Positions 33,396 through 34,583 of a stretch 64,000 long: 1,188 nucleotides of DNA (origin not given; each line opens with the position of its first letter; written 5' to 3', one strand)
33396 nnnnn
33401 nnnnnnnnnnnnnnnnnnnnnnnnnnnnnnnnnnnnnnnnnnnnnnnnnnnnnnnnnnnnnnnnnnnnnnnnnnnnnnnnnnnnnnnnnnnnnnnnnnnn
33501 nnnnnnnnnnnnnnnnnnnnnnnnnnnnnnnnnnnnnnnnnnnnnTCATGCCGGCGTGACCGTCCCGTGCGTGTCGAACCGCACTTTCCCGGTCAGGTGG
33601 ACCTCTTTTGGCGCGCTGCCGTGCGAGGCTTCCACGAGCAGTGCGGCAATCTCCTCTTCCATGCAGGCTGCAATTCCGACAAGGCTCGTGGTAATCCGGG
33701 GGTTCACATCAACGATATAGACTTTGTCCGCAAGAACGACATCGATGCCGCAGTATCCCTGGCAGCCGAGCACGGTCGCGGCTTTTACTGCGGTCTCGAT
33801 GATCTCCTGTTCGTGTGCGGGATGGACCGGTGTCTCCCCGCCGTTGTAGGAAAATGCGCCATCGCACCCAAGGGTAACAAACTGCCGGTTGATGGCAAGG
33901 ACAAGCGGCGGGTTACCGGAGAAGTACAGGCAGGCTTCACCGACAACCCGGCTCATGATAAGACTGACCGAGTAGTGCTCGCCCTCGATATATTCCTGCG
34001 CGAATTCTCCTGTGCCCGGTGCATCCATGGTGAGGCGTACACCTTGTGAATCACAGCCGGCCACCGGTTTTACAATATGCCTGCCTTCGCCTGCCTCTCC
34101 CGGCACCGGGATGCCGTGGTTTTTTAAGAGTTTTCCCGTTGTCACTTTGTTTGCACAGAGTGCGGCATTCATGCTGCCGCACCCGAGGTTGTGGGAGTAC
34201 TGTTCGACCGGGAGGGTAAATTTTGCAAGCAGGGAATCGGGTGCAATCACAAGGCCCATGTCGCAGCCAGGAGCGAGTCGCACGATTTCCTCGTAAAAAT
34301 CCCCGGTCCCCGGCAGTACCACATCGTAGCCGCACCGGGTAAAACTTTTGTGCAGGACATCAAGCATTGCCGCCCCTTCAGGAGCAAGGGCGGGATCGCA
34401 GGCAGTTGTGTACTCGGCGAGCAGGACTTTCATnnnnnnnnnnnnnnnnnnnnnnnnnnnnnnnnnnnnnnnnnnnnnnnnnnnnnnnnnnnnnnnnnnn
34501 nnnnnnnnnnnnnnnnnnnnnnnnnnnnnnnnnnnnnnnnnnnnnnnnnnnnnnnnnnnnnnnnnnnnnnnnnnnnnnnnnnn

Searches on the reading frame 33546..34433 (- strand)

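Call 69: search_protein_families(library=pfam, proteins=[window:33546-34433:-], max_evalue=0.01)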
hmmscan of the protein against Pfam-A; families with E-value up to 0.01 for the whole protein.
window:33546-34433:- (295 aa): 4 families
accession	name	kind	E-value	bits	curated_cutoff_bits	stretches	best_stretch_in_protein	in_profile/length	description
PF02655.19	ATP-grasp_3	-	1.8e-33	116.4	23.2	1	93-250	1-160/160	ATP-grasp domain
PF18301.6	preATP-grasp_3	-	0.00068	20.2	26.3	1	38-87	21-73/76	pre ATP-grasp 3 domain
PF07478.18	Dala_Dala_lig_C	-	0.00093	19.2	24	1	202-245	129-174/204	D-ala D-ala ligase C-terminus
PF14397.11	ATPgrasp_ST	-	0.0085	15.8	31.4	0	209-254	216-263/278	Sugar-transfer associated ATP-grasp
